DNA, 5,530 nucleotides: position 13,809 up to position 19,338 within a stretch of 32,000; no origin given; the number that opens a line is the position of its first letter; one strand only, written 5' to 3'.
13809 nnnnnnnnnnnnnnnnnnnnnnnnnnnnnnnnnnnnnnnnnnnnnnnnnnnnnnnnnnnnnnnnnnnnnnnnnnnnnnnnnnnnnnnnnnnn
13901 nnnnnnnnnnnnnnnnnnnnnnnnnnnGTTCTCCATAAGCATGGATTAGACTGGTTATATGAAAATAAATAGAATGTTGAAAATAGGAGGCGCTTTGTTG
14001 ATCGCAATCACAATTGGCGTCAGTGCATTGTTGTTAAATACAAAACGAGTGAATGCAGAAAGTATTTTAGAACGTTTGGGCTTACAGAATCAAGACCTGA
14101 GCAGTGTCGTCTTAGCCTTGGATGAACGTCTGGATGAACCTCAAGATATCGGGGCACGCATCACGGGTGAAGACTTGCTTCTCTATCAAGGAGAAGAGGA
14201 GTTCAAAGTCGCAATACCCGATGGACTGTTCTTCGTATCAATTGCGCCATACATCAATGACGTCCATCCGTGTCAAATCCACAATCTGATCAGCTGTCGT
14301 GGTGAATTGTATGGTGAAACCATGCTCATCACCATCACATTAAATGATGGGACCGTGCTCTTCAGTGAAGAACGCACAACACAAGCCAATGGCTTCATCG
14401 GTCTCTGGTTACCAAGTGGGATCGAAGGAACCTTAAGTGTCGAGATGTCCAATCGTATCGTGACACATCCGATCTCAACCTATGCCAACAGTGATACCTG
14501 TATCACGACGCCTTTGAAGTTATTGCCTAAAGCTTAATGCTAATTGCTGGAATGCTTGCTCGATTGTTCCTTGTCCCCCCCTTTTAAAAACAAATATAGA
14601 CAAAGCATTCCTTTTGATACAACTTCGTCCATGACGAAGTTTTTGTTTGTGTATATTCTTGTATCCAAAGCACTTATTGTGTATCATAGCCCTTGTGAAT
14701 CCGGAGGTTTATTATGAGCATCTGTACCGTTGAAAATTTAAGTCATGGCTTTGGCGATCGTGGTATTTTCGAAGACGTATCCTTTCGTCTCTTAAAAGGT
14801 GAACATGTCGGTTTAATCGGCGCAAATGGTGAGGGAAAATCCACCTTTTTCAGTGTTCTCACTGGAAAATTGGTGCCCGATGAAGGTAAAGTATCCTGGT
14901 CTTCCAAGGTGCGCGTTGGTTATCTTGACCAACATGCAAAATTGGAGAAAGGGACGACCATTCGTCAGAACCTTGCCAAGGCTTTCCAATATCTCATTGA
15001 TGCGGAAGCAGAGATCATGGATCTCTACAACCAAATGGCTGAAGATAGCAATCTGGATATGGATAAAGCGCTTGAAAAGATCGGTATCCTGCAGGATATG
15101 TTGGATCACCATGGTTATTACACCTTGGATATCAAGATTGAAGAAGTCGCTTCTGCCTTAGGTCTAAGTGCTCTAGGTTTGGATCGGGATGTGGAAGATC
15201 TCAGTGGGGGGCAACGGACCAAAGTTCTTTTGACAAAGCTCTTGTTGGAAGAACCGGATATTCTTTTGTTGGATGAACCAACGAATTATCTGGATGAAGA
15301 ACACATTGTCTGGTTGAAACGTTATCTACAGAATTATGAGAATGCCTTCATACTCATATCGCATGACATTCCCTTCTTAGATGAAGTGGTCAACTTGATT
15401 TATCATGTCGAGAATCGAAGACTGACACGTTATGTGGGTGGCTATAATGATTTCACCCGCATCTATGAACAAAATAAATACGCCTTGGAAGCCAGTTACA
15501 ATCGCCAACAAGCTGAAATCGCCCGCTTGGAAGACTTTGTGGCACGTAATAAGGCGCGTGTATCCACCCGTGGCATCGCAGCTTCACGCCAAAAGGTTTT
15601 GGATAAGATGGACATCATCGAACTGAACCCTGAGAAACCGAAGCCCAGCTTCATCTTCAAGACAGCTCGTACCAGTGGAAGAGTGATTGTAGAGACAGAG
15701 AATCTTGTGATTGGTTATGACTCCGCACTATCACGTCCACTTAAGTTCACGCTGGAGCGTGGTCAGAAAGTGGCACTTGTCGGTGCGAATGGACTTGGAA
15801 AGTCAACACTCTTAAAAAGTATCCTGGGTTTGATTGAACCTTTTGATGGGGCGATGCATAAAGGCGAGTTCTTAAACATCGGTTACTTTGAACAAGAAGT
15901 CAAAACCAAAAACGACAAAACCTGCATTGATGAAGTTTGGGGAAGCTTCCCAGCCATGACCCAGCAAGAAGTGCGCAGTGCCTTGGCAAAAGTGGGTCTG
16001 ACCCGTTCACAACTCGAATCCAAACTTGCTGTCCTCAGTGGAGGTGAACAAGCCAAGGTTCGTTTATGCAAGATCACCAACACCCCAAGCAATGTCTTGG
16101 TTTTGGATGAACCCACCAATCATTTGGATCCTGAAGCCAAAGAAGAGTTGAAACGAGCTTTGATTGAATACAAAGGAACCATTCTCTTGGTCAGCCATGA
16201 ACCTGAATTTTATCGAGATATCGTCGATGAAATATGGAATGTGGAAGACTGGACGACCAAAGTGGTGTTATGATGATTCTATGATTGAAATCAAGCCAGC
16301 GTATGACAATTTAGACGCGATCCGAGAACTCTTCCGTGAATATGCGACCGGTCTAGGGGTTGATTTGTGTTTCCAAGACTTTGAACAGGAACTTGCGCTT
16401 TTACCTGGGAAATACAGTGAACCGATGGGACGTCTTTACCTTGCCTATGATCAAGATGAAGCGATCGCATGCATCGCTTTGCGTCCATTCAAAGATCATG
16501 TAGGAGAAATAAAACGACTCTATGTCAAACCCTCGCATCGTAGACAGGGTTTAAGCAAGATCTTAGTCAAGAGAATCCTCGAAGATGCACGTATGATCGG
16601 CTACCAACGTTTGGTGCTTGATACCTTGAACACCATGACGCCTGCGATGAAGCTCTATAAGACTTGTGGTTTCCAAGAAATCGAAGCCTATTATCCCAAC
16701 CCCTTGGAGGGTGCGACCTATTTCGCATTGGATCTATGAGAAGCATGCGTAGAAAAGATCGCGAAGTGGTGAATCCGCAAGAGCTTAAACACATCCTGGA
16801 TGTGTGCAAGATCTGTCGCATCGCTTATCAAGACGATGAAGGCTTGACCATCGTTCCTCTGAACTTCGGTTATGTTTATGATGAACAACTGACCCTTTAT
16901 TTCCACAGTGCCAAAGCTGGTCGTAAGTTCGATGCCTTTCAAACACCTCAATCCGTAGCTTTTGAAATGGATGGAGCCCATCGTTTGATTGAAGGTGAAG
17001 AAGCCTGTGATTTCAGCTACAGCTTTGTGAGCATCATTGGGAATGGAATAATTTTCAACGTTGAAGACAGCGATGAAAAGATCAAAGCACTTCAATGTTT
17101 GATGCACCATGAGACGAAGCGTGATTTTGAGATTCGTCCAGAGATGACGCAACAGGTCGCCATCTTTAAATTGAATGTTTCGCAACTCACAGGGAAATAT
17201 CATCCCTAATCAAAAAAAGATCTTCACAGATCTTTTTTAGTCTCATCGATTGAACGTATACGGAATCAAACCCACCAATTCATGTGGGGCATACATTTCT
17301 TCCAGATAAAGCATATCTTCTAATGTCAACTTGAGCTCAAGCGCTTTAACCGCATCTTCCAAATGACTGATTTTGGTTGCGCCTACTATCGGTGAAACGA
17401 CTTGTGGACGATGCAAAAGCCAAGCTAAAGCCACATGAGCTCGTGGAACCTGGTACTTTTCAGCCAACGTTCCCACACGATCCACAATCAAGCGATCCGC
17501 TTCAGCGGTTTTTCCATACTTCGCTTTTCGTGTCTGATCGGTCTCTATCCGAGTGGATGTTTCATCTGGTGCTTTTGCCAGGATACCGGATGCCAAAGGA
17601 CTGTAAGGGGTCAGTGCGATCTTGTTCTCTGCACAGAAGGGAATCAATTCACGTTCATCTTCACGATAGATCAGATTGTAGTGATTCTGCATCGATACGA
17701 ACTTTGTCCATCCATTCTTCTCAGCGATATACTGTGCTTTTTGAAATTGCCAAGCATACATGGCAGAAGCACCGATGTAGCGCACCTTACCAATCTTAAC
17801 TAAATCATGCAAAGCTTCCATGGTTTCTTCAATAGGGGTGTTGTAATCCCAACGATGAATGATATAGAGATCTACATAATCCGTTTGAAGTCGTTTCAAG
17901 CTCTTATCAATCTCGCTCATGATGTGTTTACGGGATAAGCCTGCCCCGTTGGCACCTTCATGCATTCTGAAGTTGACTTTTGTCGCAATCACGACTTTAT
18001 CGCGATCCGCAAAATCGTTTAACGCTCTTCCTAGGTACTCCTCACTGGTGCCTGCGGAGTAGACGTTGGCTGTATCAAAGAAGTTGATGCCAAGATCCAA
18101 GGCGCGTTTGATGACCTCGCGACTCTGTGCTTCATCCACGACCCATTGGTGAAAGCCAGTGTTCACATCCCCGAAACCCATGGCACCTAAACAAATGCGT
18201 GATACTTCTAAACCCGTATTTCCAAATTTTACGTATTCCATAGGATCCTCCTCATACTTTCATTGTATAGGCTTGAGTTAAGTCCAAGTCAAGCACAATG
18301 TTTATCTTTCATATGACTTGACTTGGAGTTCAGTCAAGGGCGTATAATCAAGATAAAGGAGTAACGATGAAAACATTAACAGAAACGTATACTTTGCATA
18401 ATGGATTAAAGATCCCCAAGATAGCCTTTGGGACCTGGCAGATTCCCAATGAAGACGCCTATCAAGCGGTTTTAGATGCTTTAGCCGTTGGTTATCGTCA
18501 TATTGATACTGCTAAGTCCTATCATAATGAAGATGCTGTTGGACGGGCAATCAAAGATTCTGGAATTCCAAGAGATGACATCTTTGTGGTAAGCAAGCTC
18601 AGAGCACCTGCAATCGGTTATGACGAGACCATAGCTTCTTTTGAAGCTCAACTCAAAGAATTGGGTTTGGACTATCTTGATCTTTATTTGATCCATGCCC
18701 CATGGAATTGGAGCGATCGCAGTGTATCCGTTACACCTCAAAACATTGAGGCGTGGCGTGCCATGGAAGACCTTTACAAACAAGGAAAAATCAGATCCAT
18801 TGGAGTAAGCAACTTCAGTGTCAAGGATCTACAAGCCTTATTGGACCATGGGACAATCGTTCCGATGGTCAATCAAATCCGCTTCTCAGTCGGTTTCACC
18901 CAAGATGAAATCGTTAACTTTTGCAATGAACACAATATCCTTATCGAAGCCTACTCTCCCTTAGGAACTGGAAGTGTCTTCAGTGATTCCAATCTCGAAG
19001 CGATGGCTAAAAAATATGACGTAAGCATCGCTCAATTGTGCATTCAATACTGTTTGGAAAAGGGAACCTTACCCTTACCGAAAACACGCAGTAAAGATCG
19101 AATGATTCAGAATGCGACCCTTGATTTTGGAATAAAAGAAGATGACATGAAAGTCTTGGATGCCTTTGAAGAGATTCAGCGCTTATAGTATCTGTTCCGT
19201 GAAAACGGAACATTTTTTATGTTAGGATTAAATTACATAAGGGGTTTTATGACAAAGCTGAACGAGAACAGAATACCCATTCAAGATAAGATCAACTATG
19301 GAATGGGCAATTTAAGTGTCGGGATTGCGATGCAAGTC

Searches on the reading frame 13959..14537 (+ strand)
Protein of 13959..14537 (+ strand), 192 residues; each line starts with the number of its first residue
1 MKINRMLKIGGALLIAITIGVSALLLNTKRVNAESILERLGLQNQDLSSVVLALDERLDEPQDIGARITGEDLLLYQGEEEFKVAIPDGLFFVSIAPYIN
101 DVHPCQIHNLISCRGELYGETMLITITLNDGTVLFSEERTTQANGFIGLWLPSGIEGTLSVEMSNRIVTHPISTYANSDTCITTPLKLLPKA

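Call 5: search_protein_families(library=pfam, proteins=[window:13959-14537:+], max_evalue=0.01)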
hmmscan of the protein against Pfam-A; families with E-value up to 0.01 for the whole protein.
window:13959-14537:+ (192 aa): 1 family
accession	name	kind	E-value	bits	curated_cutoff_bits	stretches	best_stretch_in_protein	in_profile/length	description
PF21172.3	CueP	-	8e-39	132.9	27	1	50-184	2-136/138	Periplasmic copper-binding protein CueP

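Call 21: search_dna_similar(query=window:13959-14534:+, collection=plasmids, mode=protein, max_rows=40, max_evalue=0.001)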
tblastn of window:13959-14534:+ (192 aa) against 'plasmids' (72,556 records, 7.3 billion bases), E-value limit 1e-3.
Records with a match: 23; places in all: 24; records where one place covers at least 80% of the query: 7.
Best place of each record, by identity: <60% 23.
By first word of the organism name: Corynebacterium 6; Deinococcus 6; Rothia 4; Shewanella 4; Cellulomonas 1; Staphylococcus 1; Exiguobacterium 1.
By predicted mobility (MOB-suite, as given by PLSDB): mobilizable 10; non-mobilizable 9; conjugative 4.
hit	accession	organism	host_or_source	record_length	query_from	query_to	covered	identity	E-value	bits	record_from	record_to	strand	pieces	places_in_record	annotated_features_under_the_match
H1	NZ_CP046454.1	Corynebacterium comes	pure culture,soil from a small paddock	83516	31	183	80%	39.2%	3e-23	102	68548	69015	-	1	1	CueP family metal-binding protein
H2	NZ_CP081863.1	Cellulomonas sp. C5510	-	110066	34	184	79%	39.5%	2e-26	112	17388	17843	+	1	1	CueP family metal-binding protein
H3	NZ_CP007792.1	Corynebacterium marinum DSM 44953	coastal sediment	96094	31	183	80%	37.2%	4e-22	100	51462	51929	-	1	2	CueP family metal-binding protein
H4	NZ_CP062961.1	Rothia terrae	culture,dirt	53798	31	183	80%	37.2%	1e-21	98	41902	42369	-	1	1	CueP family metal-binding protein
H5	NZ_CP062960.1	Rothia terrae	culture,dirt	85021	31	183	80%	37.2%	1e-21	98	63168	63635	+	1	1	CueP family metal-binding protein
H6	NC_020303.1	Corynebacterium halotolerans YIM 70093 = DSM 44683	-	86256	28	183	81%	35.2%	5e-22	100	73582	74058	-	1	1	CueP family metal-binding protein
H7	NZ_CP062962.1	Rothia terrae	culture,dirt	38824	28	184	82%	34.6%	2e-16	84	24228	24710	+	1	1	CueP family metal-binding protein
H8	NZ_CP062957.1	Rothia amarae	culture,dirt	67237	28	184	82%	34.6%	2e-16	84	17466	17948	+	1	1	CueP family metal-binding protein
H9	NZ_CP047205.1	Corynebacterium faecale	Assamese macaque,pure culture,feces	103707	34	183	78%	35.9%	2e-22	100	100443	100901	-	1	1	CueP family metal-binding protein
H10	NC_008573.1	Shewanella sp. ANA-3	-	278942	23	189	87%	31.6%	4e-18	89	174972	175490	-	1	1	CueP family metal-binding protein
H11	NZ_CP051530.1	Shewanella baltica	fish gut,Atlantic Mackerel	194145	23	189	87%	31.6%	7e-18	88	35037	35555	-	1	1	CueP family metal-binding protein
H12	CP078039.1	Shewanella putrefaciens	Whole Organism,sink handle in ICU Room ...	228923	23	189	87%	31.0%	1e-17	87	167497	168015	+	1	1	CueP family metal-binding protein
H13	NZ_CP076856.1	Shewanella decolorationis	sludge,sludge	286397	23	189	87%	31.0%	2e-17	86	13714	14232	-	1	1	CueP family metal-binding protein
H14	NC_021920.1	Corynebacterium maris DSM 45190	-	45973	36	183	77%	33.8%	6e-20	94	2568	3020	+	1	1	CueP family metal-binding protein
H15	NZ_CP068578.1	Staphylococcus equorum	Cell,Jeotgal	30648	75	183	57%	39.5%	2e-19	92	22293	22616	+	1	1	none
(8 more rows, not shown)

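Call 22: get_annotated_region(hit=H6, flank=8000)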
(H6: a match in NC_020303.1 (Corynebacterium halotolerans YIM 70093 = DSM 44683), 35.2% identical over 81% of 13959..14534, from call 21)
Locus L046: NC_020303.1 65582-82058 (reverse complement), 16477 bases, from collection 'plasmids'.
description: Corynebacterium halotolerans YIM 70093 = DSM 44683 plasmid pCha1, complete sequence
organism: Corynebacterium halotolerans YIM 70093 = DSM 44683 (NCBI taxid 1121362)
taxonomy: Bacteria; Actinomycetota; Actinomycetes; Mycobacteriales; Corynebacteriaceae; Corynebacterium; Corynebacterium halotolerans; Corynebacterium halotolerans YIM 70093 = DSM 44683
host: -; source: -; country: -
typing (MOB-suite, as given by PLSDB): mobilizable; relaxase MOBF
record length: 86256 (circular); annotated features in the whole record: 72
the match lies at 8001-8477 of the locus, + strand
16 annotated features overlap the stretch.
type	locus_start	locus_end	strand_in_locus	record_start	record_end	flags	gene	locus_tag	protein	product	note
CDS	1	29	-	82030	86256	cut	mobF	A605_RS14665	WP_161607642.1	MobF family relaxase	-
CDS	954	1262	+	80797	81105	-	-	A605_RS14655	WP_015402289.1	hypothetical protein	-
CDS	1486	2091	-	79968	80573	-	-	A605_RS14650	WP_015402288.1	vitamin K epoxide reductase family protein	-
CDS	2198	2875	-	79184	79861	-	-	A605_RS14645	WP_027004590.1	DUF305 domain-containing protein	-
CDS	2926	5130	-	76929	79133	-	-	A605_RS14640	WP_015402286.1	copper-translocating P-type ATPase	GO:0006825 - copper ion transport [Evidence IEA]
CDS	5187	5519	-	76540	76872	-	-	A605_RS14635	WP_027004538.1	heavy-metal-associated domain-containing protein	-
CDS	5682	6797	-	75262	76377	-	-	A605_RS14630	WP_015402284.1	HAMP domain-containing sensor histidine kinase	GO:0007165 - signal transduction [Evidence IEA]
CDS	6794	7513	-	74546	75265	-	-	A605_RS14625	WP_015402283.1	response regulator transcription factor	GO:0000160 - phosphorelay signal transduction system [Evidence IEA]; GO:0006355 - regulation of DNA-templated ...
CDS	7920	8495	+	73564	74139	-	-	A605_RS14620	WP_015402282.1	CueP family metal-binding protein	-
CDS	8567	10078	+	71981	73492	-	-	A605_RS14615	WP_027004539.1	multicopper oxidase family protein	-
CDS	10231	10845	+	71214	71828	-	-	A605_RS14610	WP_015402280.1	TlpA disulfide reductase family protein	-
CDS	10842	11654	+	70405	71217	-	-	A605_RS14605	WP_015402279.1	cytochrome c biogenesis CcdA family protein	-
CDS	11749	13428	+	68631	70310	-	-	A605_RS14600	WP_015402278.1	cytochrome c biogenesis protein ResB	GO:0017004 - cytochrome complex assembly [Evidence IEA]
CDS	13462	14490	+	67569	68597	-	ccsB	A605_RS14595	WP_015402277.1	c-type cytochrome biogenesis protein CcsB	GO:0017004 - cytochrome complex assembly [Evidence IEA]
CDS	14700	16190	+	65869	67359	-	lnt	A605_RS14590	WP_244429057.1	apolipoprotein N-acyltransferase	GO:0042158 - lipoprotein biosynthetic process [Evidence IEA]; GO:0006497 - protein lipidation [Evidence IEA]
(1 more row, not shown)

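Call 36: search_protein_families(library=ncbifam, proteins=[window:13959-14537:+], max_evalue=0.001)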
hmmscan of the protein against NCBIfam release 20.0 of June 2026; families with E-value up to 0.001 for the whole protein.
window:13959-14537:+ (192 aa): 2 families
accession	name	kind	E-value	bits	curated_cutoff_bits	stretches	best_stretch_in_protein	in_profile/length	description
NF038094.1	CueP_fam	subfamily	6.6e-38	129.7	60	1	59-184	16-143/146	CueP family metal-binding protein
NF038095.1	met_chaper_CueP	exception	1.3e-33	116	195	1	14-184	8-175/178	copper-binding periplasmic metallochaperone CueP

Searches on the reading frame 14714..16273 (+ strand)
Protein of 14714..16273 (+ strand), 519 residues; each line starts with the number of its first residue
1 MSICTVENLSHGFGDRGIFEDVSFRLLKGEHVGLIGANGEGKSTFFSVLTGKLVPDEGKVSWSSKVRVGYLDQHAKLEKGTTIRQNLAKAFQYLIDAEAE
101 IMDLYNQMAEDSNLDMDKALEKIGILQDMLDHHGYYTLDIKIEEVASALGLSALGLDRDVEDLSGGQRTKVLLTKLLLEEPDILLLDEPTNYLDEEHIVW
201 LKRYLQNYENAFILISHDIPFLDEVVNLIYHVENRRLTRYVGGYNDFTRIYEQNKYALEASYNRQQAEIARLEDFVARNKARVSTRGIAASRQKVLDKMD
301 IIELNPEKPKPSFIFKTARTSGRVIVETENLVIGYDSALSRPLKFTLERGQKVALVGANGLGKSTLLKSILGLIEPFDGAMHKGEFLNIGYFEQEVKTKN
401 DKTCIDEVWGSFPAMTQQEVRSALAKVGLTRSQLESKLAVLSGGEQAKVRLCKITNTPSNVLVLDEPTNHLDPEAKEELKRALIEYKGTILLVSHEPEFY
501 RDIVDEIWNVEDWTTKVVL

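Call 5: search_protein_families(library=pfam, proteins=[window:14714-16273:+], max_evalue=0.01)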
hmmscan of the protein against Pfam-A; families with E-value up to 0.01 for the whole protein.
window:14714-16273:+ (519 aa): 19 families
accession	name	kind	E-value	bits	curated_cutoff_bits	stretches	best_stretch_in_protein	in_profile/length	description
PF00005.33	ABC_tran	-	6.8e-52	176.1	25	2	20-191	2-137/137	ABC transporter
PF12848.13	ABC_tran_Xtn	-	3.7e-20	72.2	25.9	1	231-313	2-83/85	ABC transporter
PF13304.12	AAA_21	-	2.3e-14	54.6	27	1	457-498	257-301/304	AAA domain, putative AbiEii toxin, Type IV TA system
PF02463.25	SMC_N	-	1e-11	45.2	40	0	81-229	99-209/220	RecF/RecN/SMC N terminal domain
PF13555.12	AAA_29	-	8.5e-07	29.1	27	0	347-374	19-46/61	P-loop containing region of AAA domain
PF03193.22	RsgA_GTPase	-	8.7e-06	26.1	30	0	341-372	98-128/174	RsgA GTPase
PF13175.12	AAA_15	-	9.8e-05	22.6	32.1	0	353-393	26-55/374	AAA ATPase domain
PF01926.29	MMR_HSR1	-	0.00013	22.5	21.9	0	352-372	1-21/113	50S ribosome-binding GTPase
PF13401.12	AAA_22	-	0.00015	22.5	27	0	353-493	8-121/130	AAA domain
PF13558.12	SbcC_Walker_B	-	0.00036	21.2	27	0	128-195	2-78/90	SbcC/RAD50-like, Walker B motif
PF25199.1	nSTAND_NTPase5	-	0.00052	20.3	34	0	31-64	43-77/145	Novel STAND NTPase 5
PF00006.31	ATP-synt_ab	-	0.0012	18.9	29.5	0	345-371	9-35/213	ATP synthase alpha/beta family, nucleotide-binding domain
PF13173.12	AAA_14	-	0.0018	18.7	27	0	353-372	5-24/129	AAA domain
PF20720.3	nSTAND3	-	0.0022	18.2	27.2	0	346-371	13-38/155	Novel STAND NTPase 3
PF05729.18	NACHT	-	0.0056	17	26.7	0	353-372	3-22/167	NACHT domain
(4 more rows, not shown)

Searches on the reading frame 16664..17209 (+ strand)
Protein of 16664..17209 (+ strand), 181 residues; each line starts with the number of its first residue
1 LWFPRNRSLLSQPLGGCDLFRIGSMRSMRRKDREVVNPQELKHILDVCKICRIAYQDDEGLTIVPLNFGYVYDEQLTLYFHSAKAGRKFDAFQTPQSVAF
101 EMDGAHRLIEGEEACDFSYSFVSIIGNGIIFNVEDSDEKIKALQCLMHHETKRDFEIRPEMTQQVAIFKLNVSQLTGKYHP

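Call 52: search_protein_families(library=pfam, proteins=[window:16664-17209:+], max_evalue=1)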
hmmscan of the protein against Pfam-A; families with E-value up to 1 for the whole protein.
window:16664-17209:+ (181 aa): 2 families
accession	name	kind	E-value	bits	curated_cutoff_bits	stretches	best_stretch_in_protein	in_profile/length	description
PF12900.13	Pyridox_ox_2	-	2.6e-17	63.5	27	1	39-178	3-139/140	Pyridoxamine 5'-phosphate oxidase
PF04299.18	FMN_bind_2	-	0.07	13.3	22.4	1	36-111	10-87/168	Putative FMN-binding domain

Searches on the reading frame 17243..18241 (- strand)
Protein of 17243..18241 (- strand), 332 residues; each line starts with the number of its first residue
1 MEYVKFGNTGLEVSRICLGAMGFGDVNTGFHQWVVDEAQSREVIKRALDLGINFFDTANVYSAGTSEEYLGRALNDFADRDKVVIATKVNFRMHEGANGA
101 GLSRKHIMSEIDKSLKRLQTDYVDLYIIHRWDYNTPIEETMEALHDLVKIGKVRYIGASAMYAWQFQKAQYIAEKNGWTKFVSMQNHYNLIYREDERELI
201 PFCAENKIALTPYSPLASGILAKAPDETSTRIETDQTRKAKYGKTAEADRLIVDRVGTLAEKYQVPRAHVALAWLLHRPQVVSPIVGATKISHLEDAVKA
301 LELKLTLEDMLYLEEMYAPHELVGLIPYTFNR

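Call 52: search_protein_families(library=pfam, proteins=[window:17243-18241:-], max_evalue=1)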
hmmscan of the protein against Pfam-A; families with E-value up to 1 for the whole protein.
window:17243-18241:- (332 aa): 2 families
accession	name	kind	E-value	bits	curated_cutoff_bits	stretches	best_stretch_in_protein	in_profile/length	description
PF00248.27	Aldo_ket_red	-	1.3e-85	287.5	24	1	15-317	1-290/291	Aldo/keto reductase family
PF08495.15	FIST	-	0.26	11.6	23.2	1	83-173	50-137/189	FIST N domain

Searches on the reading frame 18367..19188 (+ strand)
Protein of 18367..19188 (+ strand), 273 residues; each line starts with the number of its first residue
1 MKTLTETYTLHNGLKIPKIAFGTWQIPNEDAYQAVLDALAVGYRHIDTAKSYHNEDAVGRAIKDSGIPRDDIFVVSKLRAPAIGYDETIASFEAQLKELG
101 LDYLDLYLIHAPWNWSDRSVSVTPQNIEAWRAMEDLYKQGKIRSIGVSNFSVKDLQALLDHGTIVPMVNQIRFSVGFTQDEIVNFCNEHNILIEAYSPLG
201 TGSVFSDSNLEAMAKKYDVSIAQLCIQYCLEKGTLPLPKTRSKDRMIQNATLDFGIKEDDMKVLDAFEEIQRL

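Call 52: search_protein_families(library=pfam, proteins=[window:18367-19188:+], max_evalue=1)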
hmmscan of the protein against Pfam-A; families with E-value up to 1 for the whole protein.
window:18367-19188:+ (273 aa): 2 families
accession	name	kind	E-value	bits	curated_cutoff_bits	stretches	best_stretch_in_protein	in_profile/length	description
PF00248.27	Aldo_ket_red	-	3.5e-54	184.3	24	1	18-268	1-290/291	Aldo/keto reductase family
PF19960.5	EAD7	-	0.19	12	32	0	177-197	9-29/62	Effector-associated domain 7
